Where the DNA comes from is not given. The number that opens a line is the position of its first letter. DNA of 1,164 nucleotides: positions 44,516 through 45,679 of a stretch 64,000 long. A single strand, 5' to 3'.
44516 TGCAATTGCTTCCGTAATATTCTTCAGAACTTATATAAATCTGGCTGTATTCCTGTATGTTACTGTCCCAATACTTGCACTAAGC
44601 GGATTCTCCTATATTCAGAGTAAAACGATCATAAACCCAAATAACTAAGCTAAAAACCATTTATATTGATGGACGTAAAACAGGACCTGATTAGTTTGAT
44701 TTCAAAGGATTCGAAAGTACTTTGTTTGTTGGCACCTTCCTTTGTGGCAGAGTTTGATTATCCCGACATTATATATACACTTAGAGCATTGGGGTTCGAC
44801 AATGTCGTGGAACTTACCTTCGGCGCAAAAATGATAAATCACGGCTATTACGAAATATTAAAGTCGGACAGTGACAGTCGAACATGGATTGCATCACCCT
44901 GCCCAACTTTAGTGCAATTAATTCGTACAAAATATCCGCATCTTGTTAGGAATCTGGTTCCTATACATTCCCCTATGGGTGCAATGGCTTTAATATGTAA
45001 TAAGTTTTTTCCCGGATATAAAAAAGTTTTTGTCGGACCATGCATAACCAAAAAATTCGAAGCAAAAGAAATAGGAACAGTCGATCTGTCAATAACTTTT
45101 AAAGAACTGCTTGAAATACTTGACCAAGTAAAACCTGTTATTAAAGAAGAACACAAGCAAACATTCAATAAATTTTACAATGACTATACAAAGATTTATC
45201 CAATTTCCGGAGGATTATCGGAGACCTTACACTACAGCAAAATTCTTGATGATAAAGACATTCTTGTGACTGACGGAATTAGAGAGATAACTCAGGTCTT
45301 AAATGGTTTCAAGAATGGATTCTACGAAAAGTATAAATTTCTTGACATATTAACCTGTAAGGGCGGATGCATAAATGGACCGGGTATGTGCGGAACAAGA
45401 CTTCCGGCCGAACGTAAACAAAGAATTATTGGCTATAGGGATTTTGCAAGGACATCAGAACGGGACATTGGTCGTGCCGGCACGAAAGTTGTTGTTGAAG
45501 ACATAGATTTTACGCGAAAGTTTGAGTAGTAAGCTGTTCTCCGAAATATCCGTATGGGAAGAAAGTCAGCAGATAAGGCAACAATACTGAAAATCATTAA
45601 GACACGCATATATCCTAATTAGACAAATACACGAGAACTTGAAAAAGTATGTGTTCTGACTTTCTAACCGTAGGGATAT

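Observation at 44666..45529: Minimal H-cluster-only [FeFe]-hydrogenase-like protein with Cys-to-Pro change at the proton-transfer cysteine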

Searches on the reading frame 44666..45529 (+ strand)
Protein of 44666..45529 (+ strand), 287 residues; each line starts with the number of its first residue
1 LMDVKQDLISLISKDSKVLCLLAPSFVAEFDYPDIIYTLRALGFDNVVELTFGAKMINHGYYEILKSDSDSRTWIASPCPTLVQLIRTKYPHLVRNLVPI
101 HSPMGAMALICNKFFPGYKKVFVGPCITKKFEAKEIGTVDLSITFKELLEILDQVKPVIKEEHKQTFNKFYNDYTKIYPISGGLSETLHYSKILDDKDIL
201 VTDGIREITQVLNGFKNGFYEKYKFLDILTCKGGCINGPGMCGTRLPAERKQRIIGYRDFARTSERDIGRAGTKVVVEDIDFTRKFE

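Call 3: search_protein_families(library=pfam, proteins=[window:44666-45529:+], max_evalue=1)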
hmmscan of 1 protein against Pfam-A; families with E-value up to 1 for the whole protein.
window:44666-45529:+ (287 aa): 1 family
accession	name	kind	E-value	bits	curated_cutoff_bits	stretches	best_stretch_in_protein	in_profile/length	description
PF02906.19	Fe_hyd_lg_C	-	3e-39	135.5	22.1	1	17-239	2-245/245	Iron only hydrogenase large subunit, C-terminal domain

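Call 4: search_protein_families(library=ncbifam, proteins=[window:44666-45529:+], max_evalue=1)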
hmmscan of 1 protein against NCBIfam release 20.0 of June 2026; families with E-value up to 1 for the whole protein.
window:44666-45529:+ (287 aa): 5 families
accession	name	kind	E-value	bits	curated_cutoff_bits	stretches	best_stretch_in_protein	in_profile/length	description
TIGR04105.1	FeFe_hydrog_B1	subfamily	3.5e-39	134.8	450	1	7-242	213-459/462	monomeric [FeFe] hydrogenase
TIGR02512.1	FeFe_hydrog_A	subfamily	1.3e-21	76.9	405.95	2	35-187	115-288/375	[FeFe] hydrogenase, group A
NF040763.1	FeFe_hydrog_A6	exception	1.4e-18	66.7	765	2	35-186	253-425/571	NADH-dependent [FeFe] hydrogenase, group A6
NF040762.1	Hydr_FeFe_Clost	exception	1.9e-14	53.2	900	2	36-183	252-421/572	ferredoxin hydrogenase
NF000152.2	AAC_6p_A37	exception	0.14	12.4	250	0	108-156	30-76/133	aminoglycoside 6'-N-acetyltransferase AacA37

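Call 5: search_solved_structures(query=window:44666-45529:+, max_evalue=1, show_alignments=3)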
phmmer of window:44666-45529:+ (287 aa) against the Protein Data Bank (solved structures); distinct sequences matched with E-value up to 1: 44.
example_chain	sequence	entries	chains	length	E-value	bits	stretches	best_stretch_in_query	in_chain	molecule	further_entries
8a6t_A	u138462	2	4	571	5.2e-13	52.1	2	35-186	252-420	Electron bifurcating hydrogenase subunit HydA1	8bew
8cjy_A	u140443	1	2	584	1.1e-12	51.1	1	35-241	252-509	Iron hydrogenase 1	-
7qhf_A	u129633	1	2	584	1.5e-12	50.6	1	35-241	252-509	Iron hydrogenase 1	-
6gm4_A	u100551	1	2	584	2e-12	50.2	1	35-241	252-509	Iron hydrogenase 1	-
6gly_A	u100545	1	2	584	2.1e-12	50.1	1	35-241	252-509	Iron hydrogenase 1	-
6glz_A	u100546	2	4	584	2.1e-12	50.1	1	35-241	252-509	Iron hydrogenase 1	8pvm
5la3_A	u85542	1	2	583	2.5e-12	49.9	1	35-241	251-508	Iron hydrogenase 1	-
6gm3_A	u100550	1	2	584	2.9e-12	49.7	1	35-241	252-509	Iron hydrogenase 1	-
6yf4_A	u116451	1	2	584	3.3e-12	49.5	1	35-241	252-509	Iron hydrogenase 1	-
7p5h_A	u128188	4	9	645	3.5e-12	49.4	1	35-172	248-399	Fe-hydrogenase, subunit alpha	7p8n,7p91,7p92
6gm0_A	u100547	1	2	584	3.7e-12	49.3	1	35-241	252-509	Iron hydrogenase 1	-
1c4a_A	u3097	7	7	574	3.7e-12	49.3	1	35-241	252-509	PROTEIN (FE-ONLY HYDROGENASE) | PROTEIN (PERIPLASMIC HYDROGENASE 1) | Iron hydrogenase 1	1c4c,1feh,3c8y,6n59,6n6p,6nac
4xdd_A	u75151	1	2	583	3.9e-12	49.3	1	35-241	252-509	Iron hydrogenase 1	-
9rj9_A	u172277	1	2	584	3.9e-12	49.3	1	35-241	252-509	Iron hydrogenase 1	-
9rjo_A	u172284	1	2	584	3.9e-12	49.3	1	35-241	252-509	Iron hydrogenase 1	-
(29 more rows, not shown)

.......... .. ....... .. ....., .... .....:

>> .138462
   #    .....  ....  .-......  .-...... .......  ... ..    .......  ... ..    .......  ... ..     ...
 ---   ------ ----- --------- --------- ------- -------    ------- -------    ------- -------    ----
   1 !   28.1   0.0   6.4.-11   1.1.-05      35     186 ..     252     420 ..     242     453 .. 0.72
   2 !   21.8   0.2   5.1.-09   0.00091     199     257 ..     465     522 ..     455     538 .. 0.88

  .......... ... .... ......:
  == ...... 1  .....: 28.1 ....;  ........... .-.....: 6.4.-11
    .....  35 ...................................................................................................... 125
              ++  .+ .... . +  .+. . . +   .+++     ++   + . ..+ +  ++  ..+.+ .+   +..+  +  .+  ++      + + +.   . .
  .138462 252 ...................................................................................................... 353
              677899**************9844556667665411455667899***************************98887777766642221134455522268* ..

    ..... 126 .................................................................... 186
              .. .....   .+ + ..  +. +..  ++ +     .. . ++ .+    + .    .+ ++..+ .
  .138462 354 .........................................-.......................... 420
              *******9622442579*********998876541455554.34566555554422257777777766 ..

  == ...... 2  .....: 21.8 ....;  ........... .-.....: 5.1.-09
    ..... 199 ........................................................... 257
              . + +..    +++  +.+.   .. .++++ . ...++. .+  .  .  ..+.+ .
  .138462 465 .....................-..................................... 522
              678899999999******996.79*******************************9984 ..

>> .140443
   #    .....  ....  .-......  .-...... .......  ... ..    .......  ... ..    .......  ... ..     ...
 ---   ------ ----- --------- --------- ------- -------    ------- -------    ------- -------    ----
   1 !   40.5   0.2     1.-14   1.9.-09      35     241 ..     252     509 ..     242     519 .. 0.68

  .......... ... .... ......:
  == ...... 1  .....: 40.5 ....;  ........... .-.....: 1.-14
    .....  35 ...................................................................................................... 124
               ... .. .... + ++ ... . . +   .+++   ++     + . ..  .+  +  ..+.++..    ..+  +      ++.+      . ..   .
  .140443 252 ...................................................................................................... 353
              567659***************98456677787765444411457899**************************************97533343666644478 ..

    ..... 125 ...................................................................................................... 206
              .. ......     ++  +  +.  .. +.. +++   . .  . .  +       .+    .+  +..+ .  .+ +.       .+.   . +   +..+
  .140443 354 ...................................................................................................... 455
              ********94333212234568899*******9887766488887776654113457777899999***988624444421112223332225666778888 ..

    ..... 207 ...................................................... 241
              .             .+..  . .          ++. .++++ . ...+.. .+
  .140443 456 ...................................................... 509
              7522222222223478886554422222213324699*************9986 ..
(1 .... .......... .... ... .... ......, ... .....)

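Call 11: find_homologous_proteins(query=window:44666-45529:+, max_evalue=0.00001)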
Query window:44666-45529:+ (287 aa): 920 proteins with E <= 0.00001 among 1640 candidates; the best 120 are listed.
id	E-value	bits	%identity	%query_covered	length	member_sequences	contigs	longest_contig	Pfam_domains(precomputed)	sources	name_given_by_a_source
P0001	9.2e-192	654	100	100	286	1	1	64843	PF02906.20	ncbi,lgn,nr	ncbi:hypothetical protein JW962_03015 [Candidatus Dojkabacteria bacterium]|nr:hypothetical protein [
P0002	2.4e-121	423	67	98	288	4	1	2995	PF02906.20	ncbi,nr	ncbi:MAG: [Fe-Fe] hydrogenase large subunit C-terminal domain-containing protein [Candidatus Dojkaba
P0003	9.2e-118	411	64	94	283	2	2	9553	PF02906.20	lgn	-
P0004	5.8e-117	408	67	93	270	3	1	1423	PF02906.20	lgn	-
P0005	2.3e-116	406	64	95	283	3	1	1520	PF02906.20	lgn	-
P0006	7.1e-116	405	62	100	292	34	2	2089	PF02906.20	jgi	-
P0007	3.0e-115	402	64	94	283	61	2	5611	PF02906.20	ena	-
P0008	1.7e-114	400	62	94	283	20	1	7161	PF02906.20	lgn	-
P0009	2.0e-114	400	62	100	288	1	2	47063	PF02906.20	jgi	-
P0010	3.6e-114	399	63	96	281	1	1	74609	PF02906.20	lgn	-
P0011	3.9e-114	399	61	100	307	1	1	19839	PF02906.20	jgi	jgi:iron only hydrogenase large subunit-like protein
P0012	6.7e-114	398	60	95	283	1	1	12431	PF02906.20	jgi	jgi:iron only hydrogenase large subunit-like protein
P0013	1.4e-113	397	59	99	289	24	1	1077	PF02906.20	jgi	jgi:iron only hydrogenase large subunit-like protein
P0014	1.7e-113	397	62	95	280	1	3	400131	PF02906.20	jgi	jgi:iron only hydrogenase large subunit-like protein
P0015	2.5e-113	396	63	95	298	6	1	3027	PF02906.20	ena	-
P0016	6.2e-113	395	63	94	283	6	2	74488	PF02906.20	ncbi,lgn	-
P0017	6.4e-113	395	62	94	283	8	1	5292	PF02906.20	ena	-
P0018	7.6e-113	395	61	96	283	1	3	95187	PF02906.20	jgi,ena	-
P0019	8.7e-113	394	61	94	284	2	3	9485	PF02906.20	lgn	-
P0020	1.3e-112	394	59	99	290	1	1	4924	PF02906.20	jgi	jgi:iron only hydrogenase large subunit-like protein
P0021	1.5e-112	394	58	100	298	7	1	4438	PF02906.20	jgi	-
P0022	2.2e-112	393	61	95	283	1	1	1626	PF02906.20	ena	-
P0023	2.8e-112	393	61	95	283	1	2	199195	PF02906.20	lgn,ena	-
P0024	4.2e-112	392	65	92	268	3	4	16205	PF02906.20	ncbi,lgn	-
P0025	4.3e-112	392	61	96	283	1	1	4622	PF02906.20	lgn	-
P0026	4.7e-112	392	59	99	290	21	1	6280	PF02906.20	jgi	jgi:iron only hydrogenase large subunit-like protein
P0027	5.2e-112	392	59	99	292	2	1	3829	PF02906.20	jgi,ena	-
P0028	5.4e-112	392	60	95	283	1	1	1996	PF02906.20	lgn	-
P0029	6.3e-112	392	58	99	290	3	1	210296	PF02906.20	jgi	jgi:iron only hydrogenase large subunit-like protein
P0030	6.8e-112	391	63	95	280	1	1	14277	PF02906.20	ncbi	-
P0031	6.9e-112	391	58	99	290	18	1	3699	PF02906.20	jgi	jgi:iron only hydrogenase large subunit-like protein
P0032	7.8e-112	391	58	97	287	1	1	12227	PF02906.20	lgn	-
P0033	1.5e-111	390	62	94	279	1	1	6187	PF02906.20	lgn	-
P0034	1.7e-111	390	59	95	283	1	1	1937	PF02906.20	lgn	-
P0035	2.2e-111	390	59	95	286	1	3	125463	PF02906.20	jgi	-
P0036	2.4e-111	390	62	95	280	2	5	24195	PF02906.20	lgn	-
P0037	2.7e-111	389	61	97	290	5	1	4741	PF02906.20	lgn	-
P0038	3.2e-111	389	57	100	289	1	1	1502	PF02906.20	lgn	-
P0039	3.8e-111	389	58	100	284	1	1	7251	PF02906.20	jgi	jgi:iron only hydrogenase large subunit-like protein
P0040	5.2e-111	389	60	95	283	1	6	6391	PF02906.20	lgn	-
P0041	6.6e-111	388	60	95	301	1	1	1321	PF02906.20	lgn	-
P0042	7.4e-111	388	63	93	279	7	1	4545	PF02906.20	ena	-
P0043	9.4e-111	388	62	95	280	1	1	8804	PF02906.20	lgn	-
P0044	1.1e-110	388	60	95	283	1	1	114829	PF02906.20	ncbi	-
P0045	1.6e-110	387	60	94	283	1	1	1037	PF02906.20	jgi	-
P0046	1.7e-110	387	58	100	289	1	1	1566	PF02906.20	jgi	jgi:iron only hydrogenase large subunit-like protein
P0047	1.9e-110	387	59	95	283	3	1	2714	PF02906.20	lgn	-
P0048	2.1e-110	387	61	99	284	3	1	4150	PF02906.20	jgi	jgi:iron only hydrogenase large subunit-like protein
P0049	2.2e-110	387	62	95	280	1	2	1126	PF02906.20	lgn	-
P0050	2.4e-110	386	59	99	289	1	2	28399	PF02906.20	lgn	-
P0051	2.6e-110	386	62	93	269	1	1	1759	PF02906.20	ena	-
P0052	2.7e-110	386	60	95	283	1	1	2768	PF02906.20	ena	-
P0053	3.0e-110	386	60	96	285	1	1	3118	PF02906.20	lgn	-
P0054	3.5e-110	386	61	95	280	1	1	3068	PF02906.20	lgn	-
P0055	3.5e-110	386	58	97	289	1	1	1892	PF02906.20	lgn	-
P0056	3.6e-110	386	59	96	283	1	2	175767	PF02906.20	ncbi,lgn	-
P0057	4.2e-110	386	59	95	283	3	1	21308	PF02906.20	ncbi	-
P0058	4.3e-110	386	59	99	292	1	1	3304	PF02906.20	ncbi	-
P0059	5.0e-110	385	61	95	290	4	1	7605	PF02906.20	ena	-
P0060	5.1e-110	385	58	100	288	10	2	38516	PF02906.20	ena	-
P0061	6.7e-110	385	61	93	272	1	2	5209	PF02906.20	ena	-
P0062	7.2e-110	385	56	98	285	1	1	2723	PF02906.20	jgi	jgi:iron only hydrogenase large subunit-like protein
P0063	7.2e-110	385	61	95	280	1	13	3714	PF02906.20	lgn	-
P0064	1.2e-109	384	59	100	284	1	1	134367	PF02906.20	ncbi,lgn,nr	ncbi:hypothetical protein JW766_00925 [Candidatus Dojkabacteria bacterium]|nr:hypothetical protein [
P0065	1.3e-109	384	61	93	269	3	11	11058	PF02906.20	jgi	jgi:iron only hydrogenase large subunit-like protein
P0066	1.4e-109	384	60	95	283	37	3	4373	PF02906.20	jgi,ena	-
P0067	1.7e-109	384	58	96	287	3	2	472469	PF02906.20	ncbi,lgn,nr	ncbi:hypothetical protein K8R14_04040 [bacterium]|nr:hypothetical protein [bacterium]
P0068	1.8e-109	384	62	95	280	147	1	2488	PF02906.20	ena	-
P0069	2.0e-109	383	60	99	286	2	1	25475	PF02906.20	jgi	-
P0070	2.3e-109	383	61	94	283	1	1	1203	PF02906.20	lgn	-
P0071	2.4e-109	383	60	95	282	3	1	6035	PF02906.20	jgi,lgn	jgi:iron only hydrogenase large subunit-like protein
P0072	3.0e-109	383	61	96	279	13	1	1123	PF02906.20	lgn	-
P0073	3.4e-109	383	63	93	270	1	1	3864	PF02906.20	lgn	-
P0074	3.6e-109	383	58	99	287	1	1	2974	PF02906.20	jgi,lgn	jgi:iron only hydrogenase large subunit-like protein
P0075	3.8e-109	382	59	95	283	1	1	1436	PF02906.20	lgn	-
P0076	3.8e-109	382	61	95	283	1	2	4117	PF02906.20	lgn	-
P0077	4.4e-109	382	61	93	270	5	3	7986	PF02906.20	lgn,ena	-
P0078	4.6e-109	382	59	100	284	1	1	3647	PF02906.20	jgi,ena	-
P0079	4.7e-109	382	58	95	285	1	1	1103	PF02906.20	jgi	jgi:iron only hydrogenase large subunit-like protein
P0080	7.2e-109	382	57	96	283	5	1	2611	PF02906.20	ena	-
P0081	9.5e-109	381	58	100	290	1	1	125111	PF02906.20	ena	-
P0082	1.0e-108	381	58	95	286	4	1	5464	PF02906.20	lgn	-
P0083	1.0e-108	381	61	95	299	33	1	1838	PF02906.20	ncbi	-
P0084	1.2e-108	381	60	94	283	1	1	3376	PF02906.20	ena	-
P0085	1.3e-108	381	62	93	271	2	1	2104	PF02906.20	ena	-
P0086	1.4e-108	381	60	95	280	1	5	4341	PF02906.20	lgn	-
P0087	2.2e-108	380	58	93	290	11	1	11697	PF02906.20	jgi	jgi:iron only hydrogenase large subunit-like protein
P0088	2.9e-108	380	60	100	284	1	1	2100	PF02906.20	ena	-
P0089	4.3e-108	379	59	95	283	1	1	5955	PF02906.20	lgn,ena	-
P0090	6.0e-108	379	61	93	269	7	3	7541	PF02906.20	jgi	jgi:iron only hydrogenase large subunit-like protein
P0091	6.1e-108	378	57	100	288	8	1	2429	PF02906.20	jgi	jgi:iron only hydrogenase large subunit-like protein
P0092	6.5e-108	378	59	95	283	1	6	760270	PF02906.20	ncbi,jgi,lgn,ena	jgi:iron only hydrogenase large subunit-like protein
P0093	8.3e-108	378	62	95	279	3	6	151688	PF02906.20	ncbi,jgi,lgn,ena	-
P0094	8.3e-108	378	58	100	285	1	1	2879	PF02906.20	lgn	-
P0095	1.2e-107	377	61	95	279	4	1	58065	PF02906.20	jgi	-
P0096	1.3e-107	377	60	95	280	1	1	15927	PF02906.20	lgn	-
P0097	1.3e-107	377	62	95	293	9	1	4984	PF02906.20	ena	-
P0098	1.6e-107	377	61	95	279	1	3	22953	PF02906.20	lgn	-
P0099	1.7e-107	377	59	95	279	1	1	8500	PF02906.20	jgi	jgi:iron only hydrogenase large subunit-like protein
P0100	2.0e-107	377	60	95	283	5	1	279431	PF02906.20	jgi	jgi:iron only hydrogenase large subunit-like protein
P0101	2.2e-107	377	57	100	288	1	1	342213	PF02906.20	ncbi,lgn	-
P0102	2.2e-107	377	58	94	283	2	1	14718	PF02906.20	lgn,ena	-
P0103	2.7e-107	376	61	95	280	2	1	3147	PF02906.20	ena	-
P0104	3.4e-107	376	60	93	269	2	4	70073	PF02906.20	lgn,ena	-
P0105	4.2e-107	376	60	95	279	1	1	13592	PF02906.20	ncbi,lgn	-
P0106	6.9e-107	375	60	96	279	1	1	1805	PF02906.20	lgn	-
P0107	9.3e-107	375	60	95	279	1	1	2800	PF02906.20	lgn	-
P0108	1.1e-106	374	61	94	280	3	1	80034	PF02906.20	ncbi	-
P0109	1.2e-106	374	58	99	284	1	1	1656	PF02906.20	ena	-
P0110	1.4e-106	374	60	95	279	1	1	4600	PF02906.20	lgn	-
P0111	1.5e-106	374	62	94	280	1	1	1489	PF02906.20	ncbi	-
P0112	1.7e-106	374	58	95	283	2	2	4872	PF02906.20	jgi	jgi:iron only hydrogenase large subunit-like protein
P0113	1.9e-106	374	60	95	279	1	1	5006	PF02906.20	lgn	-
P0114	2.2e-106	373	62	95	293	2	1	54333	PF02906.20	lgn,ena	-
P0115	2.4e-106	373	58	95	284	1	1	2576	PF02906.20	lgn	-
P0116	2.4e-106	373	59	98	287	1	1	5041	PF02906.20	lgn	-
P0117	2.9e-106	373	59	94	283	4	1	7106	PF02906.20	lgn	-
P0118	3.3e-106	373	62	93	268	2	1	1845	PF02906.20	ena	-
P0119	7.5e-106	372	60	93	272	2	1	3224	PF02906.20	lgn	-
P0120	9.3e-106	371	59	94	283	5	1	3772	PF02906.20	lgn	-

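Call 12: find_related_loci(query=window:44666-45529:+, collection=genome_contigs, flank=10000)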
Query window:44666-45529:+ (287 aa) in genome_contigs; peptide patterns used: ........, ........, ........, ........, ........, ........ (x = any residue, [..] = any of these).
98 stretches matched a pattern; 10 encode a relative of the query (tblastn E <= 1e-3); 10 distinct loci.
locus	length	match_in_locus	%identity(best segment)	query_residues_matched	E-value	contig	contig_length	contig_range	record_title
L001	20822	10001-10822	58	11-285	2e-108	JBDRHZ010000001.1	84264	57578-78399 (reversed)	MAG: Patescibacteria group bacterium isolate MEGAHIT-group-1.556 k141_5311846, whole genome shotgun sequence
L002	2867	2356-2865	66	15-180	3e-73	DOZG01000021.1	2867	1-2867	MAG TPA_asm: Patescibacteria group bacterium isolate UBA9296 contig_151701, whole genome shotgun sequence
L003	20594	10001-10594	56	89-286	4e-70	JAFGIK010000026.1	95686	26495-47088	MAG: Candidatus Dojkabacteria bacterium isolate Zod_Metabat.200 k87_3073604, whole genome shotgun sequence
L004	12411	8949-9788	41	6-286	1e-63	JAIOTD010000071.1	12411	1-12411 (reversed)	MAG: archaeon isolate SMBSF61 bin_64_k127_1040588, whole genome shotgun sequence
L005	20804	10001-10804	40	14-285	1e-63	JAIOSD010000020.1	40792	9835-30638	MAG: archaeon isolate SMBSF35 bin_108_k127_697104, whole genome shotgun sequence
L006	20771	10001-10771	42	8-272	4e-62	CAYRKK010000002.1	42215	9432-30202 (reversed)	MAG TPA_asm: Candidatus Woesearchaeota archaeon isolate SRP178699_co2_118 genome assembly, contig: NODE_326_length_42215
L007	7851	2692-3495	41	8-283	8e-59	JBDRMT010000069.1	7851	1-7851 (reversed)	MAG: archaeon isolate MEGAHIT-group-1.845 k141_10241092, whole genome shotgun sequence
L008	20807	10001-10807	39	10-285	2e-58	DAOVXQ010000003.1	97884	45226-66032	MAG TPA_asm: archaeon isolate CSMAG_1761 CSMAG_1761_k141_2436207_length_97884_cov_14.4460, whole genome shotgun sequence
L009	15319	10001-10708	42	1-229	5e-55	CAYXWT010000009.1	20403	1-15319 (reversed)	MAG TPA_asm: uncultured archaeon isolate SRP191223_co1_94 genome assembly, contig: NODE_2392_length_20403_cov_25.944761,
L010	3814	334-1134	41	4-262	4e-51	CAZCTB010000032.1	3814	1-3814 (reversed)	MAG TPA_asm: uncultured Candidatus Peribacteria bacterium isolate SRP067234_co1_88 genome assembly, contig: k99_852481,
